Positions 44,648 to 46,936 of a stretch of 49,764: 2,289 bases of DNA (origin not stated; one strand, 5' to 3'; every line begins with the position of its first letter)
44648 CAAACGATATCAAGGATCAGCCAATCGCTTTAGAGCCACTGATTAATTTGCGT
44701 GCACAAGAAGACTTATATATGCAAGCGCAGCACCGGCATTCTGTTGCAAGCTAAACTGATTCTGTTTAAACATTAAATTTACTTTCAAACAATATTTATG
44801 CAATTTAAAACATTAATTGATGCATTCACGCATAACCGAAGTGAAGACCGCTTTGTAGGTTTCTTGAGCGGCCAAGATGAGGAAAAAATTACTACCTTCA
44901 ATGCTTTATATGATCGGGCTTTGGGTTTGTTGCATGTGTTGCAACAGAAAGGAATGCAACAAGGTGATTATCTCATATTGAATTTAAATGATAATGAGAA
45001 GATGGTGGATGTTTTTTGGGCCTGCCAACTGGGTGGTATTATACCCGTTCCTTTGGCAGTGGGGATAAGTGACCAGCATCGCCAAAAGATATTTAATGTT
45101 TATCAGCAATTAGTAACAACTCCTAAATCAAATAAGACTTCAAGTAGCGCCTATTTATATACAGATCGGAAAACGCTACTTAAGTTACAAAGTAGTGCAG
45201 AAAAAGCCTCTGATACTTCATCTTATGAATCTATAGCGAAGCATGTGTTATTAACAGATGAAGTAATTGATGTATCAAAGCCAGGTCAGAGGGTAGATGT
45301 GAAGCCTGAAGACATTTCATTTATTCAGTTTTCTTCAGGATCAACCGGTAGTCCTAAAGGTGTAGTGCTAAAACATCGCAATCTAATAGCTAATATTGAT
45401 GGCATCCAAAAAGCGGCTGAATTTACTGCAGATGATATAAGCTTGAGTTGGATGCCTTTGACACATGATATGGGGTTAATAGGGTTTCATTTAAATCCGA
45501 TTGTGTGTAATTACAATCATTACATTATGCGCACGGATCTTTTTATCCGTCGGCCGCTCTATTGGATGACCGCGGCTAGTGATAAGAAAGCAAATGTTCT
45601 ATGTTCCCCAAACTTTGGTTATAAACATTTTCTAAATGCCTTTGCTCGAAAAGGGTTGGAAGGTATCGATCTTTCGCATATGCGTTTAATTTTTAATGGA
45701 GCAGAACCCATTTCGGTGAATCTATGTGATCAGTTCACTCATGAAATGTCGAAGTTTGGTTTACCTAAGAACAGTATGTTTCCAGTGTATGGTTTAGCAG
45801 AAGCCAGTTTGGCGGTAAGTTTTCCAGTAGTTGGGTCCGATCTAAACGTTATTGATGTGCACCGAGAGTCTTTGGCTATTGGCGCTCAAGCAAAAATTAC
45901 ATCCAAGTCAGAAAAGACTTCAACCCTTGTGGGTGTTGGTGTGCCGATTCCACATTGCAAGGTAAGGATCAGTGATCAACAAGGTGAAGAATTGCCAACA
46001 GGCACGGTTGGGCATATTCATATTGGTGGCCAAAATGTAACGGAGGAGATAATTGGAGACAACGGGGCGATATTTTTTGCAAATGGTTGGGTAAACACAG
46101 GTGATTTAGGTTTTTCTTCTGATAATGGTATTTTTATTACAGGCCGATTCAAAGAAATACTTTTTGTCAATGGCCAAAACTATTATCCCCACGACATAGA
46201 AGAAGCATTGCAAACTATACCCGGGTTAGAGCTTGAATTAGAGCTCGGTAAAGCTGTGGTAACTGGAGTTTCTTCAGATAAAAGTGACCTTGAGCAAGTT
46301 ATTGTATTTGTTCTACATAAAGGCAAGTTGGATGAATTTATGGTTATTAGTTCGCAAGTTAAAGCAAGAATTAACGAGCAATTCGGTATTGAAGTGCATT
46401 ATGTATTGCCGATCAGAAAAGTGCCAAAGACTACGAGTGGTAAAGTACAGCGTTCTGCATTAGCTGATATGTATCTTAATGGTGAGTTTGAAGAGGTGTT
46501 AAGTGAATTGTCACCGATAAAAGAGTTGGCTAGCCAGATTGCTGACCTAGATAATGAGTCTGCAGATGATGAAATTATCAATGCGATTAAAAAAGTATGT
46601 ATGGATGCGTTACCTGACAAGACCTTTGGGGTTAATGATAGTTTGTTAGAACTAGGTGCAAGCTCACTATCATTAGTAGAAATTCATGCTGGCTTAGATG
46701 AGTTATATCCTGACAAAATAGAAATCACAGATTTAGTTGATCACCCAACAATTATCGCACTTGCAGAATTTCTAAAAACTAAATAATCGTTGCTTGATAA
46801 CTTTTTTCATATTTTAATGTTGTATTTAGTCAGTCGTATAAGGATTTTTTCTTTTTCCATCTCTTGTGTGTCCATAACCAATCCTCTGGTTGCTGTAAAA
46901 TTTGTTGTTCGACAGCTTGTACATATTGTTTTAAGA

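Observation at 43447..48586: P450 + FAAL-ACP fusion + two LpxL-family acyltransferases in a tRNA hot spot: candidate undescribed envelope-lipid acyl-remodelling system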

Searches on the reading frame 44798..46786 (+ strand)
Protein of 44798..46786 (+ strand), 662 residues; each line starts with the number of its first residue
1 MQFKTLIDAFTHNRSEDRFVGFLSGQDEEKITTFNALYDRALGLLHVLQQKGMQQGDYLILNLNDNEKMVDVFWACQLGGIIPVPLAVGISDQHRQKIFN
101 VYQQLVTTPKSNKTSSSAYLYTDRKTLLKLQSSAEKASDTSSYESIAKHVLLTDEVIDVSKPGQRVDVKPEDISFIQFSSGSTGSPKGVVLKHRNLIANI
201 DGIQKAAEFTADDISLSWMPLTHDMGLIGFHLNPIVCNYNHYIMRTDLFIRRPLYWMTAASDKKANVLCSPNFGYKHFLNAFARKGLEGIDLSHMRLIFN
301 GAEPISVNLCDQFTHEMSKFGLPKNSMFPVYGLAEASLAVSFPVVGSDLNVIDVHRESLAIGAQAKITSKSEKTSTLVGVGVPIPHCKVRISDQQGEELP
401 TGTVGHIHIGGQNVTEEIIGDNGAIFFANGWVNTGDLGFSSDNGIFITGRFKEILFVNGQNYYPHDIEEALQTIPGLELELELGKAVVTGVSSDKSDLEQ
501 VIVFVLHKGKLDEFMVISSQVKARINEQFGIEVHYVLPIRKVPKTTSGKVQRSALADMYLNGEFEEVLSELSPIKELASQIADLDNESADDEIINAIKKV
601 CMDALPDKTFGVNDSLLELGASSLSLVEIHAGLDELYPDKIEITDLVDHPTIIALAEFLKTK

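Call 4: search_protein_families(library=pfam, proteins=[window:44798-46786:+], max_evalue=0.01)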
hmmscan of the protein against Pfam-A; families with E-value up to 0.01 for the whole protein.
window:44798-46786:+ (662 aa): 3 families
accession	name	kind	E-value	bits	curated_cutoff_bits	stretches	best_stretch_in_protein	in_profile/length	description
PF00501.34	AMP-binding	-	3.7e-48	164.7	29.9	1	27-416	17-381/384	AMP-binding enzyme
PF00550.31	PP-binding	-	1.1e-07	32.4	20.8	1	592-659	2-67/67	Phosphopantetheine attachment site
PF23024.1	AMP-dom_DIP2-like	-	0.0077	16.7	27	0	453-565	2-106/110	Disco-interacting protein 2-like, AMP domain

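Call 5: search_protein_families(library=ncbifam, proteins=[window:44798-46786:+], max_evalue=0.01)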
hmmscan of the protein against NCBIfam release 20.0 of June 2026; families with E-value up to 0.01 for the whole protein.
window:44798-46786:+ (662 aa): 102 families (the best 25 are shown)
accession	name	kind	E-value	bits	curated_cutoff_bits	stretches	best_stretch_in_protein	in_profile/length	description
NF006624.1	PRK09192.1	subfamily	2.5e-100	336.5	600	1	2-565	14-566/567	fatty acyl-AMP ligase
NF005850.0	PRK07768.1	subfamily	6.6e-93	311.8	572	1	149-557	131-541/545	long-chain-fatty-acid--CoA ligase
NF004282.0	PRK05691.1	subfamily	7.2e-77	257.9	4090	1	20-657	28-651/4334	non-ribosomal peptide synthase/polyketide synthase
NF004509.1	PRK05850.1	subfamily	5.6e-71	239.5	775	1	31-566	37-575/578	fatty-acid--AMP ligase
NF009124.0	PRK12476.1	subfamily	6.1e-64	216.2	922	2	147-417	168-442/612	fatty acyl-AMP ligase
NF038339.3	FAAL_FadD32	equivalog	7.1e-64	216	975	2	18-416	38-425/625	long-chain-fatty-acid--AMP ligase FadD32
NF004510.0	PRK05851.1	equivalog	2.8e-62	210.6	621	1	168-555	149-516/525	long-chain-fatty acid--ACP ligase MbtM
NF038337.1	FAAL_FadD21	exception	9.5e-62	209.3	1100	1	31-565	38-575/579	fatty-acid--AMP ligase FAAL21/FadD21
NF040633.1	FadD32_Coryne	exception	4.5e-58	197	875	2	60-415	91-449/614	FadD32-like long-chain-fatty-acid--AMP ligase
NF004837.0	PRK06187.1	subfamily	1.1e-51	175.7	476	1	27-563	30-526/531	long-chain-fatty-acid--CoA ligase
NF038338.1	FAAL_FadD28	exception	3.6e-50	170.9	1100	1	29-565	35-576/580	fatty-acid--AMP ligase FAAL28/FadD28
NF005702.0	PRK07514.1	subfamily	4.7e-40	137.4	558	1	6-559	5-500/506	malonyl-CoA synthase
NF006386.0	PRK08633.1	equivalog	1.2e-35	122.6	1221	1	166-551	777-1133/1147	acyl-[ACP]--phospholipid O-acyltransferase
NF052269.1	Staph_lig_FadD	equivalog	4.3e-32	111.1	650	2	31-314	27-286/499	long-chain-fatty-acid--CoA ligase FadD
NF004114.0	PRK05605.1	equivalog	1e-30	106.6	766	2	380-558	393-568/575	long-chain-fatty-acid--CoA ligase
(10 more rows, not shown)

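Call 9: find_homologous_proteins(query=window:44798-46786:+, max_evalue=1e-20)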
Query window:44798-46786:+ (662 aa): 7913 proteins with E <= 1e-20 among 8000 candidates; the best 120 are listed.
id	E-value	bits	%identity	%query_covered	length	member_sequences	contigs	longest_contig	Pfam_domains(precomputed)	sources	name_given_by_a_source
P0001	0.0e+0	1491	100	100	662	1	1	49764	PF00550.32,PF00501.35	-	-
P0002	0.0e+0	1248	83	98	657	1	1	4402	PF00550.32,PF00501.35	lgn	-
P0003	0.0e+0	1241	81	100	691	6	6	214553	PF00550.32,PF00501.35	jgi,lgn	jgi:acyl-CoA synthetase (AMP-forming)/AMP-acid ligase II/acyl carrier protein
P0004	0.0e+0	1240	82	100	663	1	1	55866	PF00550.32,PF00501.35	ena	-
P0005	0.0e+0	1238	82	100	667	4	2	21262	PF00550.32,PF00501.35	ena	-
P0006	0.0e+0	1230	81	100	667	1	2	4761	PF00550.32,PF00501.35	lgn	-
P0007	0.0e+0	1223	80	100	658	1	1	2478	PF00550.32,PF00501.35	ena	-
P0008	0.0e+0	1223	80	100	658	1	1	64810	PF00550.32,PF00501.35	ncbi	-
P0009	0.0e+0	1222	80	100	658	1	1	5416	PF00550.32,PF00501.35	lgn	-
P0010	0.0e+0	1220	80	100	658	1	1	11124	PF00550.32,PF00501.35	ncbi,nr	ncbi:MAG: non-ribosomal peptide synthetase [Gammaproteobacteria bacterium]|nr:non-ribosomal peptide 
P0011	0.0e+0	1219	80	100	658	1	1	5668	PF00550.32,PF00501.35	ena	-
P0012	0.0e+0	1217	81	100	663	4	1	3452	PF00550.32,PF00501.35,PF23024.2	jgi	-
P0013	0.0e+0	1216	79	100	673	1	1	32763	PF00550.32,PF00501.35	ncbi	ncbi:MAG: AMP-binding protein [Gammaproteobacteria bacterium]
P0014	0.0e+0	1215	80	100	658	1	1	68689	PF00550.32,PF00501.35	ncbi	-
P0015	0.0e+0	1202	80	100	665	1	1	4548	PF00550.32,PF00501.35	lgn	-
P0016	0.0e+0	1180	78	100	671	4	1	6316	PF00550.32,PF00501.35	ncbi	-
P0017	0.0e+0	1180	78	100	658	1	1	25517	PF00550.32,PF00501.35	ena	-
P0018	0.0e+0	1146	75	100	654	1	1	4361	PF00550.32,PF00501.35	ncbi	-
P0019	0.0e+0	1146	76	100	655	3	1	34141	PF00550.32,PF00501.35,PF23024.2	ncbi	-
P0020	0.0e+0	1145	76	100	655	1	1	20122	PF00550.32,PF00501.35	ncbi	-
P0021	0.0e+0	1139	75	100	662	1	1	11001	PF00550.32,PF00501.35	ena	-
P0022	0.0e+0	1137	75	100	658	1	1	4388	PF00550.32,PF00501.35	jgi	-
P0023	0.0e+0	1123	75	100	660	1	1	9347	PF00550.32,PF00501.35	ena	-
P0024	0.0e+0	1123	74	100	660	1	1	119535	PF00550.32,PF00501.35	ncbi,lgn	-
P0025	0.0e+0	1119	73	100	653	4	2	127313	PF00550.32,PF00501.35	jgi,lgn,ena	-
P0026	0.0e+0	1113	73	100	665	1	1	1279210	PF00550.32,PF00501.35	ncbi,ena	-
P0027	0.0e+0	1111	74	100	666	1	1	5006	PF00550.32,PF00501.35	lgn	-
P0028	0.0e+0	1109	74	100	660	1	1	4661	PF00550.32,PF00501.35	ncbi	ncbi:MAG: non-ribosomal peptide synthetase [Gammaproteobacteria bacterium]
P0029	0.0e+0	1103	73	100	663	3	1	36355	PF00550.32,PF00501.35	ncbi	-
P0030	0.0e+0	1102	73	100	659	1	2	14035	PF00550.32,PF00501.35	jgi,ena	-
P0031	0.0e+0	1098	74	100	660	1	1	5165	PF00550.32,PF00501.35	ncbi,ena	-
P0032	0.0e+0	1094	72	100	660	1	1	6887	PF00550.32,PF00501.35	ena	-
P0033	0.0e+0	1092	73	100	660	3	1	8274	PF00550.32,PF00501.35,PF23024.2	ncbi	-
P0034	0.0e+0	1088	72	100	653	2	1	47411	PF00550.32,PF00501.35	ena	-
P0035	0.0e+0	1068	71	100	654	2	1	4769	PF00550.32,PF00501.35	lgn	-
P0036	0.0e+0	1066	71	100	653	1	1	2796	PF00550.32,PF00501.35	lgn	-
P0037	0.0e+0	1063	71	100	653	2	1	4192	PF00550.32,PF00501.35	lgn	-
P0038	0.0e+0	1021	67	100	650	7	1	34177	PF00550.32,PF00501.35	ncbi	-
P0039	7.8e-294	994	67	100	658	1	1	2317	PF00550.32,PF00501.35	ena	-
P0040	8.5e-293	991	66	100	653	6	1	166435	PF00550.32,PF00501.35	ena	-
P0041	2.2e-292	990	67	100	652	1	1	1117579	PF00550.32,PF00501.35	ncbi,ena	-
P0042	5.0e-292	988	66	100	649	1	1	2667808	PF00550.32,PF00501.35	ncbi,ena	-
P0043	7.9e-292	988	67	100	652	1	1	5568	PF00550.32,PF00501.35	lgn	-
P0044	7.9e-291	984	67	100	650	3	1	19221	PF00550.32,PF00501.35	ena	-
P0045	1.7e-290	983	66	100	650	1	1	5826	PF00550.32,PF00501.35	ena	-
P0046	8.2e-289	978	66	100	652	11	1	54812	PF00550.32,PF00501.35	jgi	-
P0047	7.7e-287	971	66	100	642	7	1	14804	PF00550.32,PF00501.35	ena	-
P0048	3.2e-286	969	66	100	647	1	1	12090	PF00550.32,PF00501.35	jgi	-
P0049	4.5e-281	952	65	100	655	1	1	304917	PF00550.32,PF00501.35,PF23024.2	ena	-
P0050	5.1e-281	952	65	100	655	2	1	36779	PF00550.32,PF00501.35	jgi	-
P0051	5.4e-280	949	64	100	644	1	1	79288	PF00550.32,PF00501.35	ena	-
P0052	2.5e-278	943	63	100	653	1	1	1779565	PF00550.32,PF00501.35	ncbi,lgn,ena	-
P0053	2.8e-276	936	63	100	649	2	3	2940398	PF00550.32,PF00501.35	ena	-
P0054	7.5e-274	928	61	100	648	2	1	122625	PF00550.32,PF00501.35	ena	-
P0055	1.2e-273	928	63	100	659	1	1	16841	PF00550.32,PF00501.35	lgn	-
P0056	2.7e-273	926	62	100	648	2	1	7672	PF00550.32,PF00501.35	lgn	-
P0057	4.9e-272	922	64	100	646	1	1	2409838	PF00550.32,PF00501.35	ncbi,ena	-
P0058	1.5e-271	921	62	100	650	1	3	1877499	PF00550.32,PF00501.35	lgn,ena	-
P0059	8.7e-268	908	62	100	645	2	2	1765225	PF00550.32,PF00501.35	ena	-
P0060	1.0e-266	905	61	100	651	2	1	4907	PF00550.32,PF00501.35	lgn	-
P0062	4.8e-259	879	60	100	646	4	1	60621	PF00550.32,PF00501.35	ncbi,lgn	-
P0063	5.2e-259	879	60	100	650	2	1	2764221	PF00550.32,PF00501.35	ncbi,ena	-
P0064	1.3e-258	878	60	100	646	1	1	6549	PF00550.32,PF00501.35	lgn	-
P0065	2.3e-258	877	60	100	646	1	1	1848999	PF00550.32,PF00501.35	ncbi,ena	-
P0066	1.1e-257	875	60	100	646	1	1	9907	PF00550.32,PF00501.35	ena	-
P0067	1.7e-257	874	61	100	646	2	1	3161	PF00550.32,PF00501.35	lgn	-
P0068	9.7e-257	872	59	100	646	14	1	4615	PF00550.32,PF00501.35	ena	-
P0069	2.7e-256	870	60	100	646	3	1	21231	PF00550.32,PF00501.35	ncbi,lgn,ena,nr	ncbi:MAG: AMP-binding protein [Proteobacteria bacterium]|nr:AMP-binding protein [Pseudomonadota bact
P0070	2.7e-256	870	60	100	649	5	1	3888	PF00550.32,PF00501.35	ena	-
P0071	3.2e-255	867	58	100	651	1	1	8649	PF00550.32,PF00501.35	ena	-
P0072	1.0e-254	865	59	100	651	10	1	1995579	PF00550.32,PF00501.35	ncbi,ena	-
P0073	7.2e-254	862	59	100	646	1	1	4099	PF00550.32,PF00501.35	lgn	-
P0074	3.3e-248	844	58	100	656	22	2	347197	PF00550.32,PF00501.35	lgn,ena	-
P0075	7.2e-244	829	56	100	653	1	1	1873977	PF00550.32,PF00501.35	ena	-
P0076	1.0e-232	792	60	91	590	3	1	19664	PF00550.32,PF00501.35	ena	-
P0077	2.8e-206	705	49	100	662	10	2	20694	PF00550.32,PF00501.35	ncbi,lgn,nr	ncbi:MAG TPA: AMP-binding protein [Gammaproteobacteria bacterium]|nr:AMP-binding protein [Gammaprote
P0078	1.5e-203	696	50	100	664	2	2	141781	PF00550.32,PF00501.35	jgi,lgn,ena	-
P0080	8.2e-202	690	48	99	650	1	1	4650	PF00550.32,PF00501.35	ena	-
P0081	1.4e-201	690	48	100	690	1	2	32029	PF00550.32,PF00501.35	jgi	jgi:acyl-CoA synthetase (AMP-forming)/AMP-acid ligase II/acyl carrier protein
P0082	1.8e-201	689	48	100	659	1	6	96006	PF00550.32,PF00501.35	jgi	jgi:acyl-CoA synthetase (AMP-forming)/AMP-acid ligase II/acyl carrier protein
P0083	6.3e-201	687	50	100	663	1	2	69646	PF00550.32,PF00501.35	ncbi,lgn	ncbi:MAG: non-ribosomal peptide synthetase [Gammaproteobacteria bacterium]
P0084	2.0e-200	686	48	100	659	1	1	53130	PF00550.32,PF00501.35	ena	-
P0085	2.7e-200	685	47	100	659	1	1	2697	PF00550.32,PF00501.35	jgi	jgi:acyl-CoA synthetase (AMP-forming)/AMP-acid ligase II/acyl carrier protein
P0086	3.0e-200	685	49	100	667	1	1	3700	PF00550.32,PF00501.35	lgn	-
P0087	3.3e-200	685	48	100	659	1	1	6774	PF00550.32,PF00501.35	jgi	jgi:acyl-CoA synthetase (AMP-forming)/AMP-acid ligase II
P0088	8.3e-200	684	49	100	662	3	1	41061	PF00550.32,PF00501.35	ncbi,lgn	ncbi:MAG: AMP-binding protein [Gammaproteobacteria bacterium]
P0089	3.4e-199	682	48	99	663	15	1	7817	PF00550.32,PF00501.35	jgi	jgi:acyl-CoA synthetase (AMP-forming)/AMP-acid ligase II/acyl carrier protein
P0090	3.0e-198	679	47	100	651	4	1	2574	PF00550.32,PF00501.35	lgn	-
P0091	1.7e-197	676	48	100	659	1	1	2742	PF00550.32,PF00501.35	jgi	jgi:acyl-CoA synthetase (AMP-forming)/AMP-acid ligase II/acyl carrier protein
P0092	2.5e-197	676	46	100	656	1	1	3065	PF00550.32,PF00501.35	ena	-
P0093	2.5e-197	675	47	100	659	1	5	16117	PF00550.32,PF00501.35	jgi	jgi:acyl-CoA synthetase (AMP-forming)/AMP-acid ligase II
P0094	4.8e-197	675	47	99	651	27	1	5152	PF00550.32,PF00501.35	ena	-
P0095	5.6e-197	674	47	100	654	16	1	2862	PF00550.32,PF00501.35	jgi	jgi:acyl-CoA synthetase (AMP-forming)/AMP-acid ligase II/acyl carrier protein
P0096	9.0e-197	674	47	99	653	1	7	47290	PF00550.32,PF00501.35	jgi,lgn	jgi:acyl-CoA synthetase (AMP-forming)/AMP-acid ligase II/acyl carrier protein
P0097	1.1e-196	673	48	100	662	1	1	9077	PF00550.32,PF00501.35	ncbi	-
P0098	1.1e-196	673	48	99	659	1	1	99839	PF00550.32,PF00501.35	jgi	jgi:acyl-CoA synthetase (AMP-forming)/AMP-acid ligase II/acyl carrier protein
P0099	5.6e-196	671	48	99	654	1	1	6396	PF00550.32,PF00501.35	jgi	jgi:acyl-CoA synthetase (AMP-forming)/AMP-acid ligase II/acyl carrier protein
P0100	4.7e-195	668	47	100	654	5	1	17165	PF00550.32,PF00501.35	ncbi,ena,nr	ncbi:MAG TPA: non-ribosomal peptide synthetase [Steroidobacteraceae bacterium]|nr:non-ribosomal pept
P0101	6.5e-195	668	48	99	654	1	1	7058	PF00550.32,PF00501.35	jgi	jgi:acyl-CoA synthetase (AMP-forming)/AMP-acid ligase II/acyl carrier protein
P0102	7.4e-195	667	49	100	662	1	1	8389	PF00550.32,PF00501.35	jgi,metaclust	metaclust:\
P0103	1.3e-194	667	48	100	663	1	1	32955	PF00550.32,PF00501.35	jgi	jgi:acyl-CoA synthetase (AMP-forming)/AMP-acid ligase II/acyl carrier protein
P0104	1.3e-194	667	48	99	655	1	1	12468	PF00550.32,PF00501.35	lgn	-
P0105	1.8e-194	666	47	99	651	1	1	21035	PF00550.32,PF00501.35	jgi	jgi:acyl-CoA synthetase (AMP-forming)/AMP-acid ligase II/acyl carrier protein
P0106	2.4e-194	666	47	100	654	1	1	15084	PF00550.32,PF00501.35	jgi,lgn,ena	-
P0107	2.5e-194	666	47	100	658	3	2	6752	PF00550.32,PF00501.35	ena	-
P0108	4.1e-194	665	47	99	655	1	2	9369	PF00550.32,PF00501.35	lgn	-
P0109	5.0e-194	665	47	99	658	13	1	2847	PF00550.32,PF00501.35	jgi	-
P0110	5.3e-194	665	47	100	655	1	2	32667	PF00550.32,PF00501.35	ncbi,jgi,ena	jgi:acyl-CoA synthetase (AMP-forming)/AMP-acid ligase II/acyl carrier protein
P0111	7.3e-194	664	47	100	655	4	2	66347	PF00550.32,PF00501.35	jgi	jgi:acyl-CoA synthetase (AMP-forming)/AMP-acid ligase II/acyl carrier protein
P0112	9.5e-194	664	46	100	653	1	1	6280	PF00550.32,PF00501.35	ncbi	-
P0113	1.5e-193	663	47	100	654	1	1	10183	PF00550.32,PF00501.35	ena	-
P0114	1.7e-193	663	47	99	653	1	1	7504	PF00550.32,PF00501.35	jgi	jgi:acyl-CoA synthetase (AMP-forming)/AMP-acid ligase II/acyl carrier protein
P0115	1.9e-193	663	47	100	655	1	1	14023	PF00550.32,PF00501.35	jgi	jgi:acyl-CoA synthetase (AMP-forming)/AMP-acid ligase II/acyl carrier protein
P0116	2.9e-193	662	47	99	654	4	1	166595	PF00550.32,PF00501.35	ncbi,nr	ncbi:MAG TPA: non-ribosomal peptide synthetase [Steroidobacteraceae bacterium]|nr:non-ribosomal pept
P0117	3.1e-193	662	47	99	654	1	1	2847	PF00550.32,PF00501.35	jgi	jgi:acyl-CoA synthetase (AMP-forming)/AMP-acid ligase II/acyl carrier protein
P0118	3.3e-193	662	47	100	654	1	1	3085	PF00550.32,PF00501.35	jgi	jgi:acyl-CoA synthetase (AMP-forming)/AMP-acid ligase II/acyl carrier protein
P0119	3.3e-193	662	47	100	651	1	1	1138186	PF00550.32,PF00501.35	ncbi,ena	-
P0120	3.8e-193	662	47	99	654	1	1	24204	PF00550.32,PF00501.35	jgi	jgi:acyl-CoA synthetase (AMP-forming)/AMP-acid ligase II/acyl carrier protein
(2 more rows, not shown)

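Call 10: find_encoding_contigs(protein=P0042, flank=10000, max_places=2)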
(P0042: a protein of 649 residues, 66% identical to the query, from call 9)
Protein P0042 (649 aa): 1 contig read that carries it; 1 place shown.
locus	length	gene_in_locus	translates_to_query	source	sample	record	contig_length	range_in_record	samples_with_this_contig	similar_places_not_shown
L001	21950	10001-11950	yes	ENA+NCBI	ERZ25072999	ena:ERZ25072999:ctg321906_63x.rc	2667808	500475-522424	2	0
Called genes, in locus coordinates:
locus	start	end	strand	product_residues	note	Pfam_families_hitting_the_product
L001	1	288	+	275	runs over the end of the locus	PF00290:Trp_syntA, PF01884:PcrB (faint)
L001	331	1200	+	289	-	PF17848:Zn_ribbon_ACC, PF01039:Carboxyl_trans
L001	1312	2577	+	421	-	PF08245:Mur_ligase_M (weak), PF02875:Mur_ligase_C, PF27239:FOL3_C (weak)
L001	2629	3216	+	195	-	PF05036:SPOR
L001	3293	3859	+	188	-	PF02674:Colicin_V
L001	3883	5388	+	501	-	PF13230:GATase_4 (faint), PF13522:GATase_6, PF13537:GATase_7, PF00156:Pribosyltran (weak)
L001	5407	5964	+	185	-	PF03734:YkuD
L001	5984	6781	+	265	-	PF04305:DUF455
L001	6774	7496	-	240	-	PF00149:Metallophos, PF12850:Metallophos_2 (weak)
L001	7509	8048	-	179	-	PF00160:Pro_isomerase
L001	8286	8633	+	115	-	-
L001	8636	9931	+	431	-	PF00067:p450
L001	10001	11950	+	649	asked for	PF00501:AMP-binding, PF00550:PP-binding (weak)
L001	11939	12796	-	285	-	PF03279:Lip_A_acyltrans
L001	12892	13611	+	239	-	PF03649:UPF0014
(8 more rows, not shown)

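Call 11: find_encoding_contigs(protein=P0026, flank=10000, max_places=2)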
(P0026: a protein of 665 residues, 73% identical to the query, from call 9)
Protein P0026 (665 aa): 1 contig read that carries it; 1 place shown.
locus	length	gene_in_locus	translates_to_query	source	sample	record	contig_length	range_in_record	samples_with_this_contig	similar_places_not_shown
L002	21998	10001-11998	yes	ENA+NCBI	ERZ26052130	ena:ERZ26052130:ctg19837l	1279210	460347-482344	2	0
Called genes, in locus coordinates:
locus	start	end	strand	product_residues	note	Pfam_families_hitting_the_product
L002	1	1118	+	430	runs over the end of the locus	PF08245:Mur_ligase_M (weak), PF27239:FOL3_C (weak), PF02875:Mur_ligase_C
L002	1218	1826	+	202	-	PF05036:SPOR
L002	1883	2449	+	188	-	PF02674:Colicin_V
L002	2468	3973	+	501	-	PF13230:GATase_4 (faint), PF13522:GATase_6, PF13537:GATase_7, PF00156:Pribosyltran (weak)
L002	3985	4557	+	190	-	PF03734:YkuD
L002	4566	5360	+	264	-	PF04305:DUF455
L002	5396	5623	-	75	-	-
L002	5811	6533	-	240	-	PF00149:Metallophos, PF12850:Metallophos_2 (faint)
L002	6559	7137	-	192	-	PF00160:Pro_isomerase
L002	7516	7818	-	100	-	-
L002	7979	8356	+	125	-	-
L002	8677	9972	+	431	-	PF00067:p450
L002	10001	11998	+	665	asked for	PF00501:AMP-binding, PF00550:PP-binding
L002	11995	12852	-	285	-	PF03279:Lip_A_acyltrans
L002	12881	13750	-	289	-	PF03279:Lip_A_acyltrans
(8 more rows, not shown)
